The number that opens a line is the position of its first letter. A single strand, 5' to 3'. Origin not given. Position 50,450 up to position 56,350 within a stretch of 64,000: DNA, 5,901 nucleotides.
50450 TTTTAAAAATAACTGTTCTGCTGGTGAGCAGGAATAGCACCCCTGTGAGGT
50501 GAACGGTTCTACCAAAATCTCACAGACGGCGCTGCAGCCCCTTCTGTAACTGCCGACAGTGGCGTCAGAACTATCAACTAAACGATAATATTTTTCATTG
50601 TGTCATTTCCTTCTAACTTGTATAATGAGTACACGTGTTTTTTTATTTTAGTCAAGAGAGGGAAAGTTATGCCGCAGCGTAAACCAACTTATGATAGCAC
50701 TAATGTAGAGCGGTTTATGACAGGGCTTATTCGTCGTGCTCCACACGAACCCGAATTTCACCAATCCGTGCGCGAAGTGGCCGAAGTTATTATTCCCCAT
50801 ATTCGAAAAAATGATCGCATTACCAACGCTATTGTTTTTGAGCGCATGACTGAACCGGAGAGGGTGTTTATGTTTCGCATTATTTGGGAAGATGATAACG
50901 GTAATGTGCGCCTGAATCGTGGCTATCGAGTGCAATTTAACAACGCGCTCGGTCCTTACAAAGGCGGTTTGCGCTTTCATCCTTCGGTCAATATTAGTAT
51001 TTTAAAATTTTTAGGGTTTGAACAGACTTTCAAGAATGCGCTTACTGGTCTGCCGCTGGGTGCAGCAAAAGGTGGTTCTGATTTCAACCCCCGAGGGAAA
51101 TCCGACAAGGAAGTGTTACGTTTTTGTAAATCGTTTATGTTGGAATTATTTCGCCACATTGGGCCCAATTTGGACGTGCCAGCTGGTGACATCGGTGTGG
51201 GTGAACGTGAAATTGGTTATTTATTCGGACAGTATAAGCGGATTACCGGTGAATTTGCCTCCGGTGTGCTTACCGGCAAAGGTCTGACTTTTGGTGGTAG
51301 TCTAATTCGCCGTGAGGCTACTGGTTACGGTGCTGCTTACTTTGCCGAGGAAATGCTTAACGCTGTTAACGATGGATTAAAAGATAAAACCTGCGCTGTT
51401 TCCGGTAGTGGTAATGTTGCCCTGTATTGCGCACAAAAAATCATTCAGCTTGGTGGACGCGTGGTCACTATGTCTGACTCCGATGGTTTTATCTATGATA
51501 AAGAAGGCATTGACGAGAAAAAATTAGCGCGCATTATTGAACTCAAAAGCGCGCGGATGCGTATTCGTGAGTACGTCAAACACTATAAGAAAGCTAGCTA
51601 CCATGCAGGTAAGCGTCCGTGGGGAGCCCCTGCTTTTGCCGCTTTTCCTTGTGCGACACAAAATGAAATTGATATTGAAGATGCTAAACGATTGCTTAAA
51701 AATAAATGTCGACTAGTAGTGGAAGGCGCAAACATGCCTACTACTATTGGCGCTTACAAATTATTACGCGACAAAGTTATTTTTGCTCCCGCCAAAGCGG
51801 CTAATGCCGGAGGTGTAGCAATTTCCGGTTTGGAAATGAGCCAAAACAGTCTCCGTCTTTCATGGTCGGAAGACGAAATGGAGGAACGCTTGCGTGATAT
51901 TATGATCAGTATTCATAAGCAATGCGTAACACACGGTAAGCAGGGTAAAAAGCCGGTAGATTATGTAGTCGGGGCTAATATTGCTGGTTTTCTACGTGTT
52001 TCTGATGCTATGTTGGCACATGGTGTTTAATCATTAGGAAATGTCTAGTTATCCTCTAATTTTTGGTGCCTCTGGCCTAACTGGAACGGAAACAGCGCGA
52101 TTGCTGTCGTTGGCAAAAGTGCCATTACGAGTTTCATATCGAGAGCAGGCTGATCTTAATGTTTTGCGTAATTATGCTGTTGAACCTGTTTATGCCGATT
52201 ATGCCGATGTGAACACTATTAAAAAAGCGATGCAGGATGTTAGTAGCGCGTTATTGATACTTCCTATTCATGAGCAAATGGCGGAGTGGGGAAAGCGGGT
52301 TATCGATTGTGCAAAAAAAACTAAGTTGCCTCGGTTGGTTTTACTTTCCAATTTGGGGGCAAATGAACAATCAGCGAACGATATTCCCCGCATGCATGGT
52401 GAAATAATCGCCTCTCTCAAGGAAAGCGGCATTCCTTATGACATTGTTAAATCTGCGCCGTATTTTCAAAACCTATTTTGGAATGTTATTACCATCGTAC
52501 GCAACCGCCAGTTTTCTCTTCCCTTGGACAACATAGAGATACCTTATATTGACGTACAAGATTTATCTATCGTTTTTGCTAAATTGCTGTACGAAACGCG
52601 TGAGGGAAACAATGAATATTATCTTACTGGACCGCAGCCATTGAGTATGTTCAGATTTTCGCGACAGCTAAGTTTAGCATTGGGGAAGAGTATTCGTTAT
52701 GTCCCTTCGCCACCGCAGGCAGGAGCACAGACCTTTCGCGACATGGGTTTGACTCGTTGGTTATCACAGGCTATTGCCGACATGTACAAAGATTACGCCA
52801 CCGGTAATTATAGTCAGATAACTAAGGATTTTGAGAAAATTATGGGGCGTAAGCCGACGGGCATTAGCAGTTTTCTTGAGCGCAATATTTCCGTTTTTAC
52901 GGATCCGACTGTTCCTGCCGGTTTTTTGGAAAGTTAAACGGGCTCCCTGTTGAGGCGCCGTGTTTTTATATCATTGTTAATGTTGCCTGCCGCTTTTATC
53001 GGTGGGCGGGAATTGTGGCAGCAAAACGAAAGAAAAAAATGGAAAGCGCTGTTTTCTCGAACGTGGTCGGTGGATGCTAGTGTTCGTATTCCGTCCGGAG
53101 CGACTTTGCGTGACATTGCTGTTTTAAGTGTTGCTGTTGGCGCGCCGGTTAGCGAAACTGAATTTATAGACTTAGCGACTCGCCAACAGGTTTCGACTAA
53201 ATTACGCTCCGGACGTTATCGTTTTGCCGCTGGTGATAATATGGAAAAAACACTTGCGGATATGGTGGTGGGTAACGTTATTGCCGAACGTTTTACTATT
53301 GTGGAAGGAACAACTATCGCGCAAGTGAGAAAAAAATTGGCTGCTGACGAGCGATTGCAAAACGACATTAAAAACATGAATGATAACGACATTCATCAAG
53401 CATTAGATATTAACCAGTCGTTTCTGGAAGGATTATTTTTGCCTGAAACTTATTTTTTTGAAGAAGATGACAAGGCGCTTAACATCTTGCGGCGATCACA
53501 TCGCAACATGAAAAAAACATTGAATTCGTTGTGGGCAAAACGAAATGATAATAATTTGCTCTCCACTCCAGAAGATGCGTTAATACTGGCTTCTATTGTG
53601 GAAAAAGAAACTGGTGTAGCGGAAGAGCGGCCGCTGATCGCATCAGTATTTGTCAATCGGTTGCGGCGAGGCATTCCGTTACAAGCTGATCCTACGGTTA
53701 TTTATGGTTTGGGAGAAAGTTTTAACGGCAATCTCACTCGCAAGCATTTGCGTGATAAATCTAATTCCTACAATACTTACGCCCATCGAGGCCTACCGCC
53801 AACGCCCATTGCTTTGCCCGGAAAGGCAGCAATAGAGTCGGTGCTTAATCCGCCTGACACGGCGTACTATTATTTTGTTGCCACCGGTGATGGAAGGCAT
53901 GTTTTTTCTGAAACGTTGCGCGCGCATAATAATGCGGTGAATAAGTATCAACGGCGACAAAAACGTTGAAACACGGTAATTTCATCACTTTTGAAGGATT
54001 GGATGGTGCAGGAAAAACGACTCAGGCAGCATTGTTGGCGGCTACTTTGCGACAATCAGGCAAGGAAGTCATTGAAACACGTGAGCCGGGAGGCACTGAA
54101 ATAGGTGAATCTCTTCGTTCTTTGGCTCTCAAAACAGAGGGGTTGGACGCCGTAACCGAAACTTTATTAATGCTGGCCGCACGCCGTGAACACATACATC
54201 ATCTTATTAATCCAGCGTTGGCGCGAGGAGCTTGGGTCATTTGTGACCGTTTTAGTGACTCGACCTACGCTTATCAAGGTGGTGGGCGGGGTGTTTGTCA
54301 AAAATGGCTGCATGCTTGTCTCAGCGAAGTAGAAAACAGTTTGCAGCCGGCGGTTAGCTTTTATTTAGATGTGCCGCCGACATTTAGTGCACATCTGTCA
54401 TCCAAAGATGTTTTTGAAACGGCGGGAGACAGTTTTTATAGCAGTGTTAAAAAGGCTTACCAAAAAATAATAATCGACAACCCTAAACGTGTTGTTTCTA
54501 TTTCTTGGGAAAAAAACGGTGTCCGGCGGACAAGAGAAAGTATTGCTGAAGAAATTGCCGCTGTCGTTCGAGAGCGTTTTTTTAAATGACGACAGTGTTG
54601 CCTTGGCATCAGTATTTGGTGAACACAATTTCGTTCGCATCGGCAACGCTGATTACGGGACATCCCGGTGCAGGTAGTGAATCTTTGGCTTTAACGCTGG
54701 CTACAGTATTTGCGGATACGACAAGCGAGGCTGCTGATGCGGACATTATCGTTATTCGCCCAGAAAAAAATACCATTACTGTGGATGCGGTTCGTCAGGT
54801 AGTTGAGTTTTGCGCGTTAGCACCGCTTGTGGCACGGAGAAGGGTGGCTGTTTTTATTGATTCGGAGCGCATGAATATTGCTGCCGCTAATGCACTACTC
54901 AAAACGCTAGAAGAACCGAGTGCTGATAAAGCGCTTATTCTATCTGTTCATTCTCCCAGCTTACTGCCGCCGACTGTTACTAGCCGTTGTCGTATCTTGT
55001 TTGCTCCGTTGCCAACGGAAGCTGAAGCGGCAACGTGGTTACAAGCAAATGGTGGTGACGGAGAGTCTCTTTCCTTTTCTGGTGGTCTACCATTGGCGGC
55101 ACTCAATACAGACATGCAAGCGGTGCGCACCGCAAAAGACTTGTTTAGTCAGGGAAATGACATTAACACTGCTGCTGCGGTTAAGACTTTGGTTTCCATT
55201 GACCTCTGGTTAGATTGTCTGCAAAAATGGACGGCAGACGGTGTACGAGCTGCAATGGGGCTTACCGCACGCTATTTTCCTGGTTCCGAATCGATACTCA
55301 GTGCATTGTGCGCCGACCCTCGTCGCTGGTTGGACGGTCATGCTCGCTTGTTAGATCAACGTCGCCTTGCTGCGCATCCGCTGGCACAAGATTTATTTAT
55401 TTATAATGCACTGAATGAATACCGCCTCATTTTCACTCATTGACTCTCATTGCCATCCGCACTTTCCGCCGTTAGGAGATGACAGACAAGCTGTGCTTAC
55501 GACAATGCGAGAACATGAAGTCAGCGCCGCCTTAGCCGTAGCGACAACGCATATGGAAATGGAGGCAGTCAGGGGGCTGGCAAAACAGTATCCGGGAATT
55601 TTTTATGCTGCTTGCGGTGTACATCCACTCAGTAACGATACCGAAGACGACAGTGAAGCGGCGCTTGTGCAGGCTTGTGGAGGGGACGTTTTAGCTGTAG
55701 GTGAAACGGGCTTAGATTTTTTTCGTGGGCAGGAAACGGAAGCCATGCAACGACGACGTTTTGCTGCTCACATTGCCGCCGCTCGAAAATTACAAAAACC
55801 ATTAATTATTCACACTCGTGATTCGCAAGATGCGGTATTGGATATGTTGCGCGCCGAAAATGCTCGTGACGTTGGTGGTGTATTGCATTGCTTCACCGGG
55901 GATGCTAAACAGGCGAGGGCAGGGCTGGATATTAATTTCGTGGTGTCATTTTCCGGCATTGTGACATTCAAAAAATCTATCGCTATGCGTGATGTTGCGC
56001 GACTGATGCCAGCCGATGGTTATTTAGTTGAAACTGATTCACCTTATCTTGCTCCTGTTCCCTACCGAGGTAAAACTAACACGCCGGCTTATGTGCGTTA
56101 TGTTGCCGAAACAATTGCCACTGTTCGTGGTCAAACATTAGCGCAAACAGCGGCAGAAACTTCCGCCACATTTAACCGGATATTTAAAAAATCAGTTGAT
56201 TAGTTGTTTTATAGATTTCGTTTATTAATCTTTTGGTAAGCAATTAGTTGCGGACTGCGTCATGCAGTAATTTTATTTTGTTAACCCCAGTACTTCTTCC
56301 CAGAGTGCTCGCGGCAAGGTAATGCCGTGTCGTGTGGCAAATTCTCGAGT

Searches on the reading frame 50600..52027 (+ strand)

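Call 36: search_protein_families(library=ncbifam, proteins=[window:50600-52027:+], max_evalue=0.00001)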
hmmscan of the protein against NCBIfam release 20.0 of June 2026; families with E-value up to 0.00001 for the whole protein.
window:50600-52027:+ (476 aa): 5 families
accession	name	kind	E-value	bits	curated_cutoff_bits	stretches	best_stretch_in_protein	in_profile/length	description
NF006929.0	PRK09414.1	equivalog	9.4e-206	684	536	1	34-476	5-444/445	NADP-specific glutamate dehydrogenase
NF010634.0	PRK14031.1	equivalog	1.7e-184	613.5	822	1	38-476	5-443/444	NADP-specific glutamate dehydrogenase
NF010633.0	PRK14030.1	subfamily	1.5e-183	611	743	1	35-476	2-444/445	glutamate dehydrogenase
NF041398.1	GluDhGdhB_Halo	equivalog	1.9e-66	224.6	620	1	78-475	23-407/410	glutamate dehydrogenase GdhB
NF040817.1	GdhA_Arch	equivalog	1.3e-62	212.4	750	1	80-475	28-415/419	glutamate dehydrogenase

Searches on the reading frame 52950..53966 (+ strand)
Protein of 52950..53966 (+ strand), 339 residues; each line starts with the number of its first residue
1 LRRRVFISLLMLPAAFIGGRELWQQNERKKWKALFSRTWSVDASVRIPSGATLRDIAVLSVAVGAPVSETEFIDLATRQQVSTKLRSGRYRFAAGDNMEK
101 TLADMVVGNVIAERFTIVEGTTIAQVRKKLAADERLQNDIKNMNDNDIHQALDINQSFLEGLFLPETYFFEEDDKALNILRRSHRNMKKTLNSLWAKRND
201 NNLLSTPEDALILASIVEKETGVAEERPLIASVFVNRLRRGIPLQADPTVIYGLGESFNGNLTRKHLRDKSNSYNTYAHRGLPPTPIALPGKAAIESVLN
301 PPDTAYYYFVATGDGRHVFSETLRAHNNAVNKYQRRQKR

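Call 36: search_protein_families(library=ncbifam, proteins=[window:52950-53966:+], max_evalue=0.00001)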
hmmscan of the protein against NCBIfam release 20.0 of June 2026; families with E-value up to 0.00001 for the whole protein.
window:52950-53966:+ (339 aa): 2 families
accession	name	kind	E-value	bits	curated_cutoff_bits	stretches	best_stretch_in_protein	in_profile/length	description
TIGR00247.1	TIGR00247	hypoth_equivalog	4e-70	236.6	103.4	1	7-336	8-343/347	endolytic transglycosylase MltG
NF007619.0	PRK10270.1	equivalog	1.7e-59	201.6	532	1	84-335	81-332/340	cell division protein YceG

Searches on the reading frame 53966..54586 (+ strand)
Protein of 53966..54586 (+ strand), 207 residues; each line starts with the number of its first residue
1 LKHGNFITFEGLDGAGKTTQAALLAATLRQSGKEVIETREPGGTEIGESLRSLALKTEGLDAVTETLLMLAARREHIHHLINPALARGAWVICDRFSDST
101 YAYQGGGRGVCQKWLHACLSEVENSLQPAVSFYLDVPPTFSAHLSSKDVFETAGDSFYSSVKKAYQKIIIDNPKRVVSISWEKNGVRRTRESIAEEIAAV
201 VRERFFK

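Call 36: search_protein_families(library=ncbifam, proteins=[window:53966-54586:+], max_evalue=0.00001)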
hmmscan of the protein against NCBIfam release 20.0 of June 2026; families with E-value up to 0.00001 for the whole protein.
window:53966-54586:+ (207 aa): 2 families
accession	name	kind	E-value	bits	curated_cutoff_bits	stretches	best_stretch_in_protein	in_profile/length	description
TIGR00041.1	DTMP_kinase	equivalog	6.7e-43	146.7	83.25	1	1-184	1-188/196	dTMP kinase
NF005923.0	PRK07933.1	equivalog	3.6e-08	33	193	1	6-142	2-147/213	dTMP kinase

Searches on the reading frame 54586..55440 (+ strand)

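Call 36: search_protein_families(library=ncbifam, proteins=[window:54586-55440:+], max_evalue=0.00001)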
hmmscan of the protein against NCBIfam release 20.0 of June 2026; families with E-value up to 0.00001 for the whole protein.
window:54586-55440:+ (285 aa): 45 families (the best 25 are shown)
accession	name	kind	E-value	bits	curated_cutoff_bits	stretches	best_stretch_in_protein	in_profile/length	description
NF005408.0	PRK06964.1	equivalog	2.2e-34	119.3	483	1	43-283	91-341/342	DNA polymerase III subunit delta'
TIGR00678.1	holB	equivalog_domain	2.9e-34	118.3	180.6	1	15-158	11-170/188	DNA polymerase III subunit delta'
NF004310.0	PRK05707.1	equivalog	2.4e-32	112.7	280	1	53-190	73-218/328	DNA polymerase III subunit delta'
NF006430.0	PRK08699.1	equivalog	2.9e-31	108.7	481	1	63-283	92-321/325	DNA polymerase III subunit delta'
NF005926.0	PRK07940.1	equivalog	2.3e-25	89.7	300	1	16-156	35-187/394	DNA polymerase III subunit delta'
NF005638.0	PRK07399.1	subfamily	2.3e-21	76.2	230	1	56-155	99-197/317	DNA polymerase III subunit delta'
NF005677.0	PRK07471.1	equivalog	5.1e-21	75.2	252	1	61-148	118-206/366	DNA polymerase III subunit delta'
NF004759.0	PRK06090.1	equivalog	3.1e-20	72.8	457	1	50-158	72-182/319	DNA polymerase III subunit delta'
NF004047.0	PRK05564.1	equivalog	2.3e-19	69.6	282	1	13-138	21-147/313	DNA polymerase III subunit delta'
NF005941.0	PRK07993.1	equivalog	2.3e-18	66.9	477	1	52-187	74-205/334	DNA polymerase III subunit delta'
NF006447.0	PRK08769.1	equivalog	6.2e-17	61.6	348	1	62-159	91-188/319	DNA polymerase III subunit delta'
NF005972.1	PRK08058.1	equivalog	1.7e-16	60.4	340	1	52-146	77-172/328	DNA polymerase III subunit delta'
NF006586.0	PRK09112.1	equivalog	3.6e-16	59.3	308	1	61-146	118-204/351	DNA polymerase III subunit delta'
NF005362.0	PRK06871.1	equivalog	3.3e-14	52.8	456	1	56-156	79-180/327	DNA polymerase III subunit delta'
NF011524.0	PRK14963.1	equivalog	2.2e-13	50.2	601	1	65-137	97-169/647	DNA polymerase III subunits gamma and tau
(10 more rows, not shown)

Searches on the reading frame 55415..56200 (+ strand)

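Call 36: search_protein_families(library=ncbifam, proteins=[window:55415-56200:+], max_evalue=0.00001)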
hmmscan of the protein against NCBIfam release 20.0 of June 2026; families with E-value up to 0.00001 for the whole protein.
window:55415-56200:+ (262 aa): 5 families
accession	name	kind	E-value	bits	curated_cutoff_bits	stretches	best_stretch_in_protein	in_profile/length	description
NF008075.0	PRK10812.1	equivalog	4.3e-74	249.1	438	1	8-258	3-255/265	metal-dependent hydrolase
TIGR00010.1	TIGR00010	subfamily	2.9e-72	243.2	206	1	8-258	1-252/253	YchF/TatD family DNA exonuclease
NF007745.0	PRK10425.1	equivalog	1.8e-38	132.2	395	1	22-259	15-258/260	3'-5' ssDNA/RNA exonuclease TatD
NF008522.0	PRK11449.1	equivalog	2.5e-33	115.3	481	1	6-241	3-240/259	metal-dependent hydrolase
NF041926.1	QatD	equivalog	6.5e-24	84.4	230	1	10-254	1-237/239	Qat anti-phage system TatD family nuclease QatD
